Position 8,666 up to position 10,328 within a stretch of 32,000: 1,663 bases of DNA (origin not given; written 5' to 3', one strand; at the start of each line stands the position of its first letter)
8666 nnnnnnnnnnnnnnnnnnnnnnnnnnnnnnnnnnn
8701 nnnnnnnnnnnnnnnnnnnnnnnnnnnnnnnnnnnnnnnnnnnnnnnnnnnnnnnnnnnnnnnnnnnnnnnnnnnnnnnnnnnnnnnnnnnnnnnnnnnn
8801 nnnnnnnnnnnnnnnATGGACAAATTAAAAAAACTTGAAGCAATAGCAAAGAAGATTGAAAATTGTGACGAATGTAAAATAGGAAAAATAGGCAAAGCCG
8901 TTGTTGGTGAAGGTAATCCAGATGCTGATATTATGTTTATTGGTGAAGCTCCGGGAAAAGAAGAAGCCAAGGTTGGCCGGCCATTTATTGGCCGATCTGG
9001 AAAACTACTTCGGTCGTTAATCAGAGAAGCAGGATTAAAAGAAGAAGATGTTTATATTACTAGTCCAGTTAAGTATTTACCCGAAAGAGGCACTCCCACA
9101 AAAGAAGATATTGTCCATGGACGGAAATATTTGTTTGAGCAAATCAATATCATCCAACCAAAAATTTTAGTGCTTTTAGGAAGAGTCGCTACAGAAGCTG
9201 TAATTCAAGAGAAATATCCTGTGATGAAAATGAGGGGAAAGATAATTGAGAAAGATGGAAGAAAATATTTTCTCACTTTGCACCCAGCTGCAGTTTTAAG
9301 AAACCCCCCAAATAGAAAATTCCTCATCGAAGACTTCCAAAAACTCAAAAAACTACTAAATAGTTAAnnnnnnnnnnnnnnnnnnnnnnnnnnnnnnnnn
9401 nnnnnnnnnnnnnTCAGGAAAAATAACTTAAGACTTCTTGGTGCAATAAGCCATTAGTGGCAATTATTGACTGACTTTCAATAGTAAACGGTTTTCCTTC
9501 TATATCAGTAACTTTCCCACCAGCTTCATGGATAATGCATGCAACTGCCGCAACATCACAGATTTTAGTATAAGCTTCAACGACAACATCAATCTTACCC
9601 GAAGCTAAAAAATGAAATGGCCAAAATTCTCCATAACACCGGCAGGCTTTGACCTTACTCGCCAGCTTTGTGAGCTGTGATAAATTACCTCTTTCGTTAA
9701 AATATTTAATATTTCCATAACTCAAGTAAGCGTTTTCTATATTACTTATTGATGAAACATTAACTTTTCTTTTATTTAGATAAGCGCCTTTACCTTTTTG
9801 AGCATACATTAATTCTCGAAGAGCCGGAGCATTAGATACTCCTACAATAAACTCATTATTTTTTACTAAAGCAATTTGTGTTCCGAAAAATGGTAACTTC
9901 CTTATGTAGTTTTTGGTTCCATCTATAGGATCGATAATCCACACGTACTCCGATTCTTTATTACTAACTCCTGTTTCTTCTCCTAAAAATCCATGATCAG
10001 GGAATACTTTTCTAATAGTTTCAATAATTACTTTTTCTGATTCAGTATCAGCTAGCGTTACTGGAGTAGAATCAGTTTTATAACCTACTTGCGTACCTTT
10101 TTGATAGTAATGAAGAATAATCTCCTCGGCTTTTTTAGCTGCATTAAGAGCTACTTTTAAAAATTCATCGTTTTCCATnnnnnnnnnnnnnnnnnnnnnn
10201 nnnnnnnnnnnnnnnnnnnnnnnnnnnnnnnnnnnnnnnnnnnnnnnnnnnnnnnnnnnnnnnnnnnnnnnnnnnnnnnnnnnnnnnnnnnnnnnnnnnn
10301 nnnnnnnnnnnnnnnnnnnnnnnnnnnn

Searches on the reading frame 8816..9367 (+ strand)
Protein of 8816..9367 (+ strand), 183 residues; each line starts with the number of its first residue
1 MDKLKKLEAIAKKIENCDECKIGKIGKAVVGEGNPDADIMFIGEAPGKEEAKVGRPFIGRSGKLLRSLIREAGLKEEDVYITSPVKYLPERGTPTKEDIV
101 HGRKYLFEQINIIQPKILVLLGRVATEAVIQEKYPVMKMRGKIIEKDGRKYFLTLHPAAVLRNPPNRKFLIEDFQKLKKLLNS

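Call 7: search_protein_families(library=pfam, proteins=[window:8816-9367:+], max_evalue=1)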
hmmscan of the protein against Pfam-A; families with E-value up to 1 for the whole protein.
window:8816-9367:+ (183 aa): 1 family
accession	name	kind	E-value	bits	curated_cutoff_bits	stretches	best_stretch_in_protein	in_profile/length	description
PF03167.25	UDG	-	1.1e-34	120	24.3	1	31-177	2-140/141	Uracil DNA glycosylase superfamily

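Call 15: find_encoding_contigs(protein=window:8816-9367:+, flank=10000, max_places=6)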
Protein window:8816-9367:+ (183 aa): 8 contigs read that carry it; 6 places shown.
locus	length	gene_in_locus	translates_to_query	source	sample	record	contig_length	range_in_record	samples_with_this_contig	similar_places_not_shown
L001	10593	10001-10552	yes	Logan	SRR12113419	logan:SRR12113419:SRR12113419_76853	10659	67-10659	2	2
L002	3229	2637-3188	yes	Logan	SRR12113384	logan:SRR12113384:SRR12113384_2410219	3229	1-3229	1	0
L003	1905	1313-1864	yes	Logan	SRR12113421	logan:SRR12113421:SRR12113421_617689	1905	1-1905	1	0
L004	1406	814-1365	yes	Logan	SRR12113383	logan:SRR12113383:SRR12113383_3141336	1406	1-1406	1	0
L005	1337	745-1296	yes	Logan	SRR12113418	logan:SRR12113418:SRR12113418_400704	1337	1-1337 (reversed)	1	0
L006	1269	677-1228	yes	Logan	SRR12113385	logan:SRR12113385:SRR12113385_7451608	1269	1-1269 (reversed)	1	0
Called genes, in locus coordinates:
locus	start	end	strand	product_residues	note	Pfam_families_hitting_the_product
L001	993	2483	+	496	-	PF03109:ABC1, PF00069:Pkinase (weak)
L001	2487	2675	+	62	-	-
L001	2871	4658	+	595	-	PF07973:tRNA_SAD, PF00587:tRNA-synt_2b, PF03129:HGTP_anticodon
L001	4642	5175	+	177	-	PF05198:IF3_N, PF00707:IF3_C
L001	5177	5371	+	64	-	PF01632:Ribosomal_L35p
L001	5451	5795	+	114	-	PF00453:Ribosomal_L20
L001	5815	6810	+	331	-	PF02912:Phe_tRNA-synt_N, PF01409:tRNA-synt_2d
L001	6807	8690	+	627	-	PF03483:B3_4, PF03484:B5, PF17759:tRNA_synthFbeta, PF03147:FDX-ACB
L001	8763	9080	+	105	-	-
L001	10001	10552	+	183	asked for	PF03167:UDG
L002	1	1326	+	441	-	?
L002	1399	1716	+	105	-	-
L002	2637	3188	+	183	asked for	PF03167:UDG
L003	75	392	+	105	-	-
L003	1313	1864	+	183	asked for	PF03167:UDG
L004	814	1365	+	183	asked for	PF03167:UDG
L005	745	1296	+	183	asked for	PF03167:UDG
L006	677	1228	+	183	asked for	PF03167:UDG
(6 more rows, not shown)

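Call 63: find_homologous_proteins(query=window:8816-9367:+, max_evalue=1e-30)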
Query window:8816-9367:+ (183 aa): 2846 proteins with E <= 1e-30 among 4020 candidates; the best 120 are listed.
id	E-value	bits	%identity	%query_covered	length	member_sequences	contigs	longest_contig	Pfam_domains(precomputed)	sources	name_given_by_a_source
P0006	8.2e-114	396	100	100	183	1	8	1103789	PF03167.26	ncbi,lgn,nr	ncbi:MAG: uracil-DNA glycosylase [Candidatus Roizmanbacteria bacterium]|nr:MAG: uracil-DNA glycosyla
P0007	8.5e-82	291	72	100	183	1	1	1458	PF03167.26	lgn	-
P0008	6.1e-79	282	70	99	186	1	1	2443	PF03167.26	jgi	jgi:uracil-DNA glycosylase family 4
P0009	3.8e-77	276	70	99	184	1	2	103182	PF03167.26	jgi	jgi:uracil-DNA glycosylase family 4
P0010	4.8e-77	276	69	99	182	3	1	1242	PF03167.26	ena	-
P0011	1.1e-76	275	67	99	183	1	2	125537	PF03167.26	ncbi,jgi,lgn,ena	-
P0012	2.5e-76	274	69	99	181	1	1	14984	PF03167.26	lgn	-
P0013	2.8e-76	273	70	100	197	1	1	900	PF03167.26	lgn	-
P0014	2.9e-76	273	69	98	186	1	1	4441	PF03167.26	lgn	-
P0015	5.9e-76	272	68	99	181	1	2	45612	PF03167.26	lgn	-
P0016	6.6e-76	272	69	99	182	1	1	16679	PF03167.26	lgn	-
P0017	9.7e-76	272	68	99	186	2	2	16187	PF03167.26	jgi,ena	-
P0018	1.6e-75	271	69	99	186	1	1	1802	PF03167.26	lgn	-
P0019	2.5e-75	270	69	97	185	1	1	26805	PF03167.26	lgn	-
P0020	2.6e-75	270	68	99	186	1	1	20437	PF03167.26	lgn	-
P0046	5.8e-73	263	70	99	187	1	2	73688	PF03167.26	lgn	-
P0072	5.6e-72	259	71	99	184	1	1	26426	PF03167.26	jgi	jgi:uracil-DNA glycosylase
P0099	4.8e-71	256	70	99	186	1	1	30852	PF03167.26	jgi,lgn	-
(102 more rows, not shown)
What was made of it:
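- On Horizontally acquired genomic islet: The nearest relative is distant (udg 67-72% identical; call 63).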

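Call 64: find_encoding_contigs(protein=P0009, flank=5000, max_places=2)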
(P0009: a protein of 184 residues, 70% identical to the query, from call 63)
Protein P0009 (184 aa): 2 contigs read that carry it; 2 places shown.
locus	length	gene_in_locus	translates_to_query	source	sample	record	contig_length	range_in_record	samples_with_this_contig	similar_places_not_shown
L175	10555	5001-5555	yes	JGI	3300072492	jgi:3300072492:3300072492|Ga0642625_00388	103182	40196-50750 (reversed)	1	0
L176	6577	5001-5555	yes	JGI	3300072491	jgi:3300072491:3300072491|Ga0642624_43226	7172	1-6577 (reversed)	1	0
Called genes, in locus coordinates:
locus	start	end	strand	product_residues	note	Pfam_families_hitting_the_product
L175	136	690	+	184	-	-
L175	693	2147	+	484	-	-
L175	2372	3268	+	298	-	-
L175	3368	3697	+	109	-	-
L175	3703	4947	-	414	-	PF09992:NAGPA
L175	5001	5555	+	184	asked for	PF03167:UDG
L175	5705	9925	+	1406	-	-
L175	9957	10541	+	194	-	-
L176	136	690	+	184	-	-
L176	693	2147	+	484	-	-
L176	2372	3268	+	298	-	-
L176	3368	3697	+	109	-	-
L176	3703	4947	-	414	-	PF09992:NAGPA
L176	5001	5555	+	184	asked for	PF03167:UDG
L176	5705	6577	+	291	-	?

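Call 65: find_encoding_contigs(protein=P0011, flank=5000, max_places=2)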
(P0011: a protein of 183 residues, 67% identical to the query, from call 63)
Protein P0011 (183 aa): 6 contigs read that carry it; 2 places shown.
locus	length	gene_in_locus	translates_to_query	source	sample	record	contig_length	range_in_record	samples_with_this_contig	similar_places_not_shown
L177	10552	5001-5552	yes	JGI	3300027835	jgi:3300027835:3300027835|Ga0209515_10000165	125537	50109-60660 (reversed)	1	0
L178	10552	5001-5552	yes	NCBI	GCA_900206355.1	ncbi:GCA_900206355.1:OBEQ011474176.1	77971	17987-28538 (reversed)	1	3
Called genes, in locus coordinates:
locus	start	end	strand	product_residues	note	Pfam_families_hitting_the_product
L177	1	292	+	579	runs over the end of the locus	PF07973:tRNA_SAD, PF00587:tRNA-synt_2b, PF03129:HGTP_anticodon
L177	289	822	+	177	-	PF05198:IF3_N, PF00707:IF3_C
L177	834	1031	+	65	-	PF01632:Ribosomal_L35p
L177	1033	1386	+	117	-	PF00453:Ribosomal_L20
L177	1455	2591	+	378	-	PF02912:Phe_tRNA-synt_N, PF01409:tRNA-synt_2d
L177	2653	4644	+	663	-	PF03483:B3_4, PF03484:B5, PF17759:tRNA_synthFbeta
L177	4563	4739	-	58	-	-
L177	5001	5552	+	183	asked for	PF03167:UDG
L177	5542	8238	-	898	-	PF00912:Transgly, PF00905:Transpeptidase, PF17957:Big_7 (faint)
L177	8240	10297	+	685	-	PF17191:RecG_wedge, PF01336:tRNA_anti-codon (weak), PF00270:DEAD, PF04851:ResIII, PF00271:Helicase_C, PF22590:Cas3-like_C_2 (weak), PF19833:RecG_dom3_C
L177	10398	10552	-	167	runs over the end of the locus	-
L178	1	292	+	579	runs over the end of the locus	PF07973:tRNA_SAD, PF00587:tRNA-synt_2b, PF03129:HGTP_anticodon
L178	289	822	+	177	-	PF05198:IF3_N, PF00707:IF3_C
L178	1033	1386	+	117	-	PF00453:Ribosomal_L20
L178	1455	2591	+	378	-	PF02912:Phe_tRNA-synt_N, PF01409:tRNA-synt_2d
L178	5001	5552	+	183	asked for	PF03167:UDG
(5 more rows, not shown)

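Call 66: find_encoding_contigs(protein=P0012, flank=5000, max_places=2)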
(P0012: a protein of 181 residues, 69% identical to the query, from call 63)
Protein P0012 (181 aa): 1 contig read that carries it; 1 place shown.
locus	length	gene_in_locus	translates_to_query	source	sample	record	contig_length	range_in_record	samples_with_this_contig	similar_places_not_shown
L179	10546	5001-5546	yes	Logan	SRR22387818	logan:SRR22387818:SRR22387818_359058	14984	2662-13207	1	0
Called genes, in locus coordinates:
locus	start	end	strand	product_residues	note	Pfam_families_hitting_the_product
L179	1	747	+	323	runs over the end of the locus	-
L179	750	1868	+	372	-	PF04773:FecR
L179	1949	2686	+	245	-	-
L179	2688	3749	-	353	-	PF09587:PGA_cap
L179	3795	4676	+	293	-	-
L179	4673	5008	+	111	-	-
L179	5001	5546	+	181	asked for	PF03167:UDG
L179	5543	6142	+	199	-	PF00730:HhH-GPD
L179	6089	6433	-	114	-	PF01035:DNA_binding_1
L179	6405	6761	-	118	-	PF03819:MazG (weak), PF12643:MazG-like (weak)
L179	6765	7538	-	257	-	PF02673:BacA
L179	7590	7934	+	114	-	-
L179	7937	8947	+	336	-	PF03462:PCRF, PF00472:RF-1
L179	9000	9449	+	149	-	-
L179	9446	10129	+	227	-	PF00005:ABC_tran, PF02463:SMC_N (faint), PF13304:AAA_21 (weak)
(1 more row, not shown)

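Call 72: find_encoding_contigs(protein=P0072, flank=4000, max_places=1)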
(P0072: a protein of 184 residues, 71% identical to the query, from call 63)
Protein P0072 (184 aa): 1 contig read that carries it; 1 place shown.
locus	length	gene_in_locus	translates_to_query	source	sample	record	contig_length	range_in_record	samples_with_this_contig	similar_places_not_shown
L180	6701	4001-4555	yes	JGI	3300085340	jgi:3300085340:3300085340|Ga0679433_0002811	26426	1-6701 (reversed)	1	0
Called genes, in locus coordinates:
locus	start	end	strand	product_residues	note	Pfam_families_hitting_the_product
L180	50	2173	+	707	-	PF01751:Toprim, PF01131:Topoisom_bac, PF01396:Zn_ribbon_Top1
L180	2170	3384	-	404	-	-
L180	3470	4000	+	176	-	PF00588:SpoU_methylase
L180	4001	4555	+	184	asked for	PF03167:UDG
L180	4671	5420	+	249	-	PF17278:DUF5343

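Call 73: find_encoding_contigs(protein=P0046, flank=4000, max_places=1)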
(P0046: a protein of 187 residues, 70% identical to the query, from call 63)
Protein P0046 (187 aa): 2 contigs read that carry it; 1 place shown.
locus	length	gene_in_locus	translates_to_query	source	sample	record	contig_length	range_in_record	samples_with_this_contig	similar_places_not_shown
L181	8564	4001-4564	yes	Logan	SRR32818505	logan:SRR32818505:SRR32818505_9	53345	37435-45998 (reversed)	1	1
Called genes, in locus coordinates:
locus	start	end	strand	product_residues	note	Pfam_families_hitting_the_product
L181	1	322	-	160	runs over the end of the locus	PF01243:PNPOx_N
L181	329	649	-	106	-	-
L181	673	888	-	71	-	-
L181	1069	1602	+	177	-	PF00892:EamA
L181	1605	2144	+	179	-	PF00588:SpoU_methylase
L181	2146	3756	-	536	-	-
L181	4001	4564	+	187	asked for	PF03167:UDG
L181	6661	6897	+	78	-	-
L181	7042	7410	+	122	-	-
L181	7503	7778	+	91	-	-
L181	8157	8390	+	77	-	-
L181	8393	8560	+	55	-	-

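Call 74: find_encoding_contigs(protein=P0099, flank=4000, max_places=1)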
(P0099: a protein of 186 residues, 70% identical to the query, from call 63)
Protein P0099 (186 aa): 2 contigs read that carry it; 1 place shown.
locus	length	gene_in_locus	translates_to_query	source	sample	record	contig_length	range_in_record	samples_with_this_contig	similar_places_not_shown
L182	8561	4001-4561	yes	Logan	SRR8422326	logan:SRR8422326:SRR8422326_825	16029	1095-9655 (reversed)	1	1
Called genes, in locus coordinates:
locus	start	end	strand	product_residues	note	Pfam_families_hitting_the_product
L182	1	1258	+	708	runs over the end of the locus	PF01751:Toprim, PF01131:Topoisom_bac, PF01396:Zn_ribbon_Top1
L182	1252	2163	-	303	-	PF00892:EamA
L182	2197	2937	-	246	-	PF00106:adh_short, PF08659:KR, PF13561:adh_short_C2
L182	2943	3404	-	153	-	PF01243:PNPOx_N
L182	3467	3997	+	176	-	PF00588:SpoU_methylase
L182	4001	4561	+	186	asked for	PF03167:UDG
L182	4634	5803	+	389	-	-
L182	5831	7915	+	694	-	PF00512:HisKA, PF02518:HATPase_c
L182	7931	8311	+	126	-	PF00072:Response_reg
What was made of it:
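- Tried and rejected: Other udg contexts are non-syntenic (calls 64, 66, 72-74).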

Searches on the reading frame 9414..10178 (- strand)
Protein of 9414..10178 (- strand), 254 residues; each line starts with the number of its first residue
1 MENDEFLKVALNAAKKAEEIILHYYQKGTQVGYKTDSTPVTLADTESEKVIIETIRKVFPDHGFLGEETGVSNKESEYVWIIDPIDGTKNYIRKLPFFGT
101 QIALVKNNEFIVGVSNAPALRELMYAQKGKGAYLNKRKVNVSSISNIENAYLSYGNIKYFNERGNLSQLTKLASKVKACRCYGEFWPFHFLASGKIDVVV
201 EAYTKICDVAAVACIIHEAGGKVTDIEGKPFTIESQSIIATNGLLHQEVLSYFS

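Call 77: find_encoding_contigs(protein=window:9414-10178:-, flank=3000, max_places=8)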
Protein window:9414-10178:- (254 aa): 7 contigs read that carry it; 7 places shown.
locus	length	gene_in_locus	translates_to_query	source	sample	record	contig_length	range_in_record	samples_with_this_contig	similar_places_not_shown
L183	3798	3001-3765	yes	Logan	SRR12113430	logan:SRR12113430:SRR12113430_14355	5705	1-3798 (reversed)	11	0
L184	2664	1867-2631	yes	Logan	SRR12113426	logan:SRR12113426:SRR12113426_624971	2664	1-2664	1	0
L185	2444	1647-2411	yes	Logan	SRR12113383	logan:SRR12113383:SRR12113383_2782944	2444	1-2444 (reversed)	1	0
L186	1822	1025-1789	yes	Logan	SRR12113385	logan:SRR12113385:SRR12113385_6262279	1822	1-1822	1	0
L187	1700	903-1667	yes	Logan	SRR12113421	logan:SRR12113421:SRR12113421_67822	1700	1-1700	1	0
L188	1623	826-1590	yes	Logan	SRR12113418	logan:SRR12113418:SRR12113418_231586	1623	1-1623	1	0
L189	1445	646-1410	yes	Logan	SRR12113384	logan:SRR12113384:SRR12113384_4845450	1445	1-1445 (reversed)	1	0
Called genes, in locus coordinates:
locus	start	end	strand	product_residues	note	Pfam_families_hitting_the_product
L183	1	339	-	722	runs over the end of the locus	PF17191:RecG_wedge, PF00270:DEAD, PF04851:ResIII, PF00271:Helicase_C, PF22590:Cas3-like_C_2 (weak), PF19833:RecG_dom3_C (weak)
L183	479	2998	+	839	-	PF00912:Transgly, PF00905:Transpeptidase, PF17957:Big_7 (weak)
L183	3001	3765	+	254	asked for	PF00459:Inositol_P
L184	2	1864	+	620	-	?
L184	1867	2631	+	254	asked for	PF00459:Inositol_P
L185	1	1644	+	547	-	?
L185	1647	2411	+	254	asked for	PF00459:Inositol_P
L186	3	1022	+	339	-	?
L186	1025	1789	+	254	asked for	PF00459:Inositol_P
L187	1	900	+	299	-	?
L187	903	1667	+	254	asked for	PF00459:Inositol_P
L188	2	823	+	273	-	?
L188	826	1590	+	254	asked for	PF00459:Inositol_P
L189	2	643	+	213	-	?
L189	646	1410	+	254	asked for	PF00459:Inositol_P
